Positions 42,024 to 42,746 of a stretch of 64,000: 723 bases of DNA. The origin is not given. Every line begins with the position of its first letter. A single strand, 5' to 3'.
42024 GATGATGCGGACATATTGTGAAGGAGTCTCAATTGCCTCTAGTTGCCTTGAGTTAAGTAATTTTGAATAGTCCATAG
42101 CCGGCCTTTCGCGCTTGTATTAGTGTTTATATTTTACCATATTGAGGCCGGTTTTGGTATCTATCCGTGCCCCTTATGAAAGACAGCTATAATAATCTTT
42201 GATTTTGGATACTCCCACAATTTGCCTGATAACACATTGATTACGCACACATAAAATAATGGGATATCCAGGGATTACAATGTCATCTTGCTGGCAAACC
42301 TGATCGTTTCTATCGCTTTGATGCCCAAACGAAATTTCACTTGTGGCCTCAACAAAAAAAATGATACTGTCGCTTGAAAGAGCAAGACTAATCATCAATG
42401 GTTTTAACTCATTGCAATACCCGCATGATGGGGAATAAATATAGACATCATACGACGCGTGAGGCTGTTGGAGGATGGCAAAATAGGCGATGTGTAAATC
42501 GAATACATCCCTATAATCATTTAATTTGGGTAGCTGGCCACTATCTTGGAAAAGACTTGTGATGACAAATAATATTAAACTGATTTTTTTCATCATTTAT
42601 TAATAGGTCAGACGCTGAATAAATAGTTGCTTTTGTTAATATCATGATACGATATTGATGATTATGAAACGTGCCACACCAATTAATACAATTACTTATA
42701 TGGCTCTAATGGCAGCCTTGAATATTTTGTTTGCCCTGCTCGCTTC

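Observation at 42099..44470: Uncharacterised divergent unit: a secreted CxxC thioredoxin-fold protein opposite a three-gene operon of overlapping membrane-protein genes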

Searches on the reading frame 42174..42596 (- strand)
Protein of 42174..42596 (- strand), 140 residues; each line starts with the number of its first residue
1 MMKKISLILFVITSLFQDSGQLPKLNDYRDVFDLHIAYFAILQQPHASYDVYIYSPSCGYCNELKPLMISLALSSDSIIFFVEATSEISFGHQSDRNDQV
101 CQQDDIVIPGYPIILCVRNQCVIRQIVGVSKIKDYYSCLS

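Call 3: search_protein_families(library=pfam, proteins=[window:42174-42596:-], max_evalue=1)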
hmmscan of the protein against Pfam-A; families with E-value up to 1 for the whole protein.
window:42174-42596:- (140 aa): 1 family
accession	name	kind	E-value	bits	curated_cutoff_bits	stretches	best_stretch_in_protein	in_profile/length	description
PF00085.26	Thioredoxin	-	0.0005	20.5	23.5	1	39-131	11-93/103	Thioredoxin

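Call 4: search_protein_families(library=ncbifam, proteins=[window:42174-42596:-], max_evalue=1)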
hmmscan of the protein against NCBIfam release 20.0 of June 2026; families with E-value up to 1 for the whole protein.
window:42174-42596:- (140 aa): 2 families
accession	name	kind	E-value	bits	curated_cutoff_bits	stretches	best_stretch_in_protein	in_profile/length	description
TIGR01295.2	PedC_BrcD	equivalog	0.0056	16.6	120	1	46-129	55-141/152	PedC/BrcD family bacteriocin maturation disulfide isomerase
TIGR01126.1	pdi_dom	equivalog_domain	0.011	16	107.2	1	51-120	19-81/105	protein disulfide-isomerase domain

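Call 7: search_protein_families(library=padloc, proteins=[window:42174-42596:-], max_evalue=1)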
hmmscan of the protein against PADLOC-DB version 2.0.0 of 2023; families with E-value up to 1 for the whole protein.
window:42174-42596:- (140 aa): 0 families

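Call 47: search_solved_structures(query=A3, max_evalue=1)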
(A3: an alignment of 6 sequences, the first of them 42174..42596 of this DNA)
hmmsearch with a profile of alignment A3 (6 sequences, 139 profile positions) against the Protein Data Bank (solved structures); distinct sequences matched with E-value up to 1: 72 (the best 60 are shown).
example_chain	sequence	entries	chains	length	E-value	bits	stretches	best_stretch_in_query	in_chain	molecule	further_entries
8eky_M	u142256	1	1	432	2.7e-08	36.9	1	44-113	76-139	Thioredoxin domain-containing protein 5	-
8zpw_B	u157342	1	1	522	1.5e-06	31.2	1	36-114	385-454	Protein disulfide-isomerase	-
2b5e_A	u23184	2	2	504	2e-06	30.8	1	36-114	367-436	Protein disulfide-isomerase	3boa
3idv_A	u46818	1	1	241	3.2e-05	26.9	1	48-113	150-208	Protein disulfide-isomerase A4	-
4ekz_A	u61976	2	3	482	0.00015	24.8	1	46-116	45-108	Protein disulfide-isomerase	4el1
6i7s_A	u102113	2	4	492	0.00016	24.6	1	46-116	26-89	Protein disulfide-isomerase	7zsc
8eoj_A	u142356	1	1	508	0.00017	24.6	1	46-116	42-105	Protein disulfide-isomerase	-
4gwr_A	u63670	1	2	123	0.00059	22.8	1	25-113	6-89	Protein disulfide-isomerase A6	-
8xyw_A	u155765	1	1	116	0.0017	21.3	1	37-76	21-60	De novo designed Trx-3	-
1x5d_A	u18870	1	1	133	0.0018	21.2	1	39-113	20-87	Protein disulfide-isomerase A6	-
2kuc_A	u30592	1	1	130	0.002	21.1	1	49-135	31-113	Putative disulphide-isomerase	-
9sqm_E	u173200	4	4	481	0.0027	20.7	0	37-74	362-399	Protein disulfide-isomerase A3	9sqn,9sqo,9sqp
6eny_D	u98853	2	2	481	0.0038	20.2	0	37-74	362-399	Protein disulfide-isomerase A3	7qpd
4fyb_B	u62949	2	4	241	0.0039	20.1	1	7-94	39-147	Thiol:disulfide interchange protein (DsbC)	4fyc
2dj2_A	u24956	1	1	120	0.0043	20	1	47-113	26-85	Protein disulfide-isomerase A4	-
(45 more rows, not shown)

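Call 71: find_homologous_proteins(query=A3, max_evalue=0.001)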
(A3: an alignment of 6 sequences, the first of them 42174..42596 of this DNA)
Query A3 (6 sequences) (140 aa, profile of the alignment): 30 proteins with E <= 0.001 among 1369 candidates.
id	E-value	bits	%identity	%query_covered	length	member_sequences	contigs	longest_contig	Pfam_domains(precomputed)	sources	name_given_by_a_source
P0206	1.6e-51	192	99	100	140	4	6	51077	-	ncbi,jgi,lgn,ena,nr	ncbi:MAG TPA: hypothetical protein DCX17_02115 [Firmicutes bacterium]|jgi:thioredoxin-related protei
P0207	3.6e-47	177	25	76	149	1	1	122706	-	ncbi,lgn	-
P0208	8.6e-45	170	30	79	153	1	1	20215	PF00085.27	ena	-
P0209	6.6e-43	164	22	64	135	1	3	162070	-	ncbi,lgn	-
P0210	5.5e-41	157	26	75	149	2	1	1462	-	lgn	-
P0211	1.4e-40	156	25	86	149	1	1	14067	-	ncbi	-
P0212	7.9e-37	144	29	75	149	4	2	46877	-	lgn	-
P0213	8.8e-37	144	30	76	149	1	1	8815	-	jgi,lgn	-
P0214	1.0e-35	140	28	80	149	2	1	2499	-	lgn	-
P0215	1.1e-35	140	23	72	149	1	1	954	-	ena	-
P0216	1.2e-35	140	29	76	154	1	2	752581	-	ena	-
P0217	2.8e-35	139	26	75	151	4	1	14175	-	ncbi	-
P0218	3.6e-35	139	36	76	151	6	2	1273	PF00085.27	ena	-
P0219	7.9e-35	137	23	75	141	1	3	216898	-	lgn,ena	-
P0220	8.4e-35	137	27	75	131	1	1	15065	-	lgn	-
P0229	8.9e-33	131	32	76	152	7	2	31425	PF00085.27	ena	-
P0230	9.2e-31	124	32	80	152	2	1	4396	PF00085.27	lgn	-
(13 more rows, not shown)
